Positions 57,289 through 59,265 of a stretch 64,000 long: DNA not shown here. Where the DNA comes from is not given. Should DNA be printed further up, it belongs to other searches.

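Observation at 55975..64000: Minus-strand cluster of exported proteins: CARDB-repeat protein → 1785-aa tandem beta-sandwich giant with a Cys-ending beta-rich C-terminus → lipoprotein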

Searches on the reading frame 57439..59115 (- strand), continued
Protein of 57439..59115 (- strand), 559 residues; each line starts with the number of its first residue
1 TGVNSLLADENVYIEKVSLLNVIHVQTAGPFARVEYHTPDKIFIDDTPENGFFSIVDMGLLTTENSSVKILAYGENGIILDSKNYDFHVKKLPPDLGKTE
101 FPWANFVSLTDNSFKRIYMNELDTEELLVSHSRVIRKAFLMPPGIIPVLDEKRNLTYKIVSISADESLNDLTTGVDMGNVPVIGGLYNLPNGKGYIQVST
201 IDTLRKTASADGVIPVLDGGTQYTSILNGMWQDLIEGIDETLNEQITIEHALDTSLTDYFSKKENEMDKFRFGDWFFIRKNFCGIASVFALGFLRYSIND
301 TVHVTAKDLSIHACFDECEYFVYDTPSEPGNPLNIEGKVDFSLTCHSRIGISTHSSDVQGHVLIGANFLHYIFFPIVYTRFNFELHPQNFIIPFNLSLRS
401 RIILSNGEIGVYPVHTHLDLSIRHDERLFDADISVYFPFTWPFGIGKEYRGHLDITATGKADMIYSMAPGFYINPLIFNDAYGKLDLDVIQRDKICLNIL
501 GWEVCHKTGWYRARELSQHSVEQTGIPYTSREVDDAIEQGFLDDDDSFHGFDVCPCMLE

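Call 72: search_protein_families(library=ncbifam, proteins=[L005:4732-7743:+, P0008, P0012], max_evalue=0.01)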
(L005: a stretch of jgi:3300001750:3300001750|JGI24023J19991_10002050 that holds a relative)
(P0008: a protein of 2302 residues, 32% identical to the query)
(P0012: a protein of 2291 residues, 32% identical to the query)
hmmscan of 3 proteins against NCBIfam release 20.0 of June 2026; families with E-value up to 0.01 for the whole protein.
L005:4732-7743:+ (1003 aa): 0 families

P0008 (2302 aa): 5 families
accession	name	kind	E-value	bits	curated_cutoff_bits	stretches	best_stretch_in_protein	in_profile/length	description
NF058653.1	LipP1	equivalog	9.8e-07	27.9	350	1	1976-2126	52-187/300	LipP1 family hormone-sensitive lipase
NF052354.1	EstLipQMycob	equivalog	4.2e-06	25.6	700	1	2063-2222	216-357/418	esterase LipQ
NF047446.1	barrel_OmpL47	domain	0.00018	21.9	40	0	916-964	20-66/68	OmpL47-type beta-barrel domain-containing protein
NF050057.1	e_dPHAmcl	equivalog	0.0056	16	270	0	2193-2219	189-215/252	extracellular medium-chain-length polyhydroxyalkanoate depolymerase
NF033707.1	T9SS_sortase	equivalog_domain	0.0081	13.8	420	0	1005-1044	950-989/1095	type IX secretion system sortase PorU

P0012 (2291 aa): 2 families
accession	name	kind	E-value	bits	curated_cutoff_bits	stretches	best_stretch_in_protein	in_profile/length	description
NF047446.1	barrel_OmpL47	domain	3.3e-10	40.3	40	1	1139-1189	12-60/68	OmpL47-type beta-barrel domain-containing protein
NF033510.3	Ca_tandemer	repeat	0.004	17.5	50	0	1238-1264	69-95/96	Ca2+-stabilized repeat-containing adhesin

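Call 78: find_encoding_contigs(protein=P0012, flank=10000, max_places=1)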
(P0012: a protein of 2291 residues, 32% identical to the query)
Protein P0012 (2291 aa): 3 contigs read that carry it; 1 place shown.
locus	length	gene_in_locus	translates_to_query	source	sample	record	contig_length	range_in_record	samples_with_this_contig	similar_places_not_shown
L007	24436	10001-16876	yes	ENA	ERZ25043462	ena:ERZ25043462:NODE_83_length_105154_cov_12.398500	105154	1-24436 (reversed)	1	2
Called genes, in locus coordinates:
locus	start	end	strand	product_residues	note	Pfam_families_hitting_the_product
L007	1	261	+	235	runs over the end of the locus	PF00685:Sulfotransfer_1 (faint)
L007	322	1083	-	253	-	PF13578:Methyltransf_24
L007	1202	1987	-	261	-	PF00535:Glycos_transf_2, PF13641:Glyco_tranf_2_3 (weak)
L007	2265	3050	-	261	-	-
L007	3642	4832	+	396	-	PF17396:DUF1611_N, PF07755:DUF1611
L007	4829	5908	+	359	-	PF01168:Ala_racemase_N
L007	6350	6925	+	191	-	-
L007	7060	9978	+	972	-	PF07705:CARDB (faint)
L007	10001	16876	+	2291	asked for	PF00415:RCC1 (faint), PF13540:RCC1_2 (weak), PF25390:WD40_RLD, PF13540:RCC1_2, PF19077:Big_13 (faint)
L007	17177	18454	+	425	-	PF18914:DUF5666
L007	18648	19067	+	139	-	PF00581:Rhodanese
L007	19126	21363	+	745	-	PF00141:peroxidase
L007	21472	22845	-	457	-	PF09994:T6SS_Tle1-like_cat, PF07238:PilZ (faint)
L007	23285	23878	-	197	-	-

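Call 79: find_encoding_contigs(protein=P0023, flank=10000, max_places=1)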
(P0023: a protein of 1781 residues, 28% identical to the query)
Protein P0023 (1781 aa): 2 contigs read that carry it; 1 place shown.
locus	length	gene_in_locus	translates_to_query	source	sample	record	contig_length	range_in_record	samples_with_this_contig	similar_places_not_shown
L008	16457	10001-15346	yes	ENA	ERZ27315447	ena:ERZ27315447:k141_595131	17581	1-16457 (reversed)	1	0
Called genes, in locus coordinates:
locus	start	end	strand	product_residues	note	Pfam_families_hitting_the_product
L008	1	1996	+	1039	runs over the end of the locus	?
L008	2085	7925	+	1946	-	PF03534:SpvB, PF01839:FG-GAP (faint), PF13517:FG-GAP_3 (weak), PF12256:TcdB_toxin_midN, PF13517:FG-GAP_3, PF25023:TEN_YD-shell (weak), PF05593:RHS_repeat, PF25023:TEN_YD-shell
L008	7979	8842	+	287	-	-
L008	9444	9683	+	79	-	-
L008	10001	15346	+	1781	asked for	PF19077:Big_13 (faint)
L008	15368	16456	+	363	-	?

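Call 88: find_related_loci(query=A3, collection=metagenome_contigs, flank=10000)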
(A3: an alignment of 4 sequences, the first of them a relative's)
Query A3 (1784 aa) in metagenome_contigs; peptide patterns used: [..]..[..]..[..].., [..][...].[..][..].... (x = any residue, [..] = any of these).
131 stretches matched a pattern; 2 encode a relative of the query (tblastn E <= 1e-3); 2 distinct loci.
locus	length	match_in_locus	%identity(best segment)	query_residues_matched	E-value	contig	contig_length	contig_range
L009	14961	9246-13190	32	470-1778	0e+0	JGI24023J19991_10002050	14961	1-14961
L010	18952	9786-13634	30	466-1748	2e-154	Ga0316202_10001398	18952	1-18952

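Call 90: search_protein_families(library=pfam, proteins=[L010:1394-5338:+, L010:5335-8292:+, L010:15730-18675:+, L007:17177-18454:+, L007:6350-6925:+, L002:8206-9558:+], max_evalue=0.01)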
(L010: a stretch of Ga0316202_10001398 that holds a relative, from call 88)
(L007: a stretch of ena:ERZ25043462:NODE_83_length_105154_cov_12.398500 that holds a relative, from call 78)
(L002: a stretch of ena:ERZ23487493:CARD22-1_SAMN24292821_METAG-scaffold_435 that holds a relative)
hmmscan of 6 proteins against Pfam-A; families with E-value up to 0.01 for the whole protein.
L010:1394-5338:+ (1314 aa): 2 families
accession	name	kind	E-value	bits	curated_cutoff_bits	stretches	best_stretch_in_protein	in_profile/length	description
PF13229.12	Beta_helix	-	6.5e-23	81.5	25.9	4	87-207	29-149/158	Right handed beta helix region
PF07478.18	Dala_Dala_lig_C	-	0.00072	19.6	24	0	461-506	106-151/204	D-ala D-ala ligase C-terminus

L010:5335-8292:+ (985 aa): 1 family
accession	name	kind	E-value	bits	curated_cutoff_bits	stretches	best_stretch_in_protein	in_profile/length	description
PF07705.17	CARDB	-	4.1e-12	46.6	22.7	1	449-529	9-88/101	CARDB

L010:15730-18675:+ (981 aa): 1 family
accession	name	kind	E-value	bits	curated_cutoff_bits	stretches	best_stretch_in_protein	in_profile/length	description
PF18582.6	HZS_alpha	-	2.4e-14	54.1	26.6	1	537-636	4-97/98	Hydrazine synthase alpha subunit middle domain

L007:17177-18454:+ (425 aa): 2 families
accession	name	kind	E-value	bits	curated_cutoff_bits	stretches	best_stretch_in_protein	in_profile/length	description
PF18914.6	DUF5666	-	1.7e-39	134.4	27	4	283-340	1-59/60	Domain of unknown function (DUF5666)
PF12658.13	Ten1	-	0.0048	17.3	25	0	300-347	58-103/117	Telomere capping, CST complex subunit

L007:6350-6925:+ (191 aa): 0 families

L002:8206-9558:+ (450 aa): 1 family
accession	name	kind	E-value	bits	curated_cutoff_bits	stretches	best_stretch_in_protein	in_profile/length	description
PF13620.12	CarboxypepD_reg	-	0.0016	19.2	32.3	0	381-437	5-69/82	Carboxypeptidase regulatory-like domain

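Call 101: search_dna_similar(query=window:57439-59115:-, collection=plasmids, mode=protein, max_evalue=0.001, max_rows=10)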
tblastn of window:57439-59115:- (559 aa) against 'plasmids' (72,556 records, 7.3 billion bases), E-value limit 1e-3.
No match.

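Call 108: find_encoding_contigs(protein=P0051, flank=8000, max_places=1)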
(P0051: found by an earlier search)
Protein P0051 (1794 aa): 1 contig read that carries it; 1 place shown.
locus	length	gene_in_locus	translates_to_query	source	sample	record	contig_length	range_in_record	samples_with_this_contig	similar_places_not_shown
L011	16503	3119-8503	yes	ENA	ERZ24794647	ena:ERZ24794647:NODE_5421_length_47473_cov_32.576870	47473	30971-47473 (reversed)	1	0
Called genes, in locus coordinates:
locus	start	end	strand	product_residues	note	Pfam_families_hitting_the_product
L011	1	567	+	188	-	?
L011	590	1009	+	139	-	-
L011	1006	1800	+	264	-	-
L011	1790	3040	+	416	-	-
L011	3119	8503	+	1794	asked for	PF19077:Big_13 (faint)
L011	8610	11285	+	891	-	-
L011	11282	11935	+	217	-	-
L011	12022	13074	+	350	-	PF11617:Cu-binding_MopE (weak)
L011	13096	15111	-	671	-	-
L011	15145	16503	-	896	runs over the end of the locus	-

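Call 109: find_encoding_contigs(protein=P0027, flank=8000, max_places=1)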
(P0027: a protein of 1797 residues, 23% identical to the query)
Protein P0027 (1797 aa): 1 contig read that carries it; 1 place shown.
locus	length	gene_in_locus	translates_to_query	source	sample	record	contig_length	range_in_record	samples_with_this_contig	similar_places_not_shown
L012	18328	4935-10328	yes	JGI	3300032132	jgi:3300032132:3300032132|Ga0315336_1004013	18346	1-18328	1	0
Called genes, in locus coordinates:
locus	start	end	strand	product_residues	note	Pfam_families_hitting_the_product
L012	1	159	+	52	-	PF05690:ThiG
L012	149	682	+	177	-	PF02581:TMP-TENI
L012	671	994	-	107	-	-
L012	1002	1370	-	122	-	-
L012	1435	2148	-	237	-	PF13646:HEAT_2 (faint)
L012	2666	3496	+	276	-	-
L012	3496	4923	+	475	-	-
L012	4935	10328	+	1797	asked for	-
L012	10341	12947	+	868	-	-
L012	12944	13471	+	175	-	-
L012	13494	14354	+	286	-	PF11617:Cu-binding_MopE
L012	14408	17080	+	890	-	PF00069:Pkinase, PF07714:PK_Tyr_Ser-Thr, PF03781:FGE-sulfatase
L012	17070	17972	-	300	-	PF16697:Yop-YscD_cpl, PF00498:FHA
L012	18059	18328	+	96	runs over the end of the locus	?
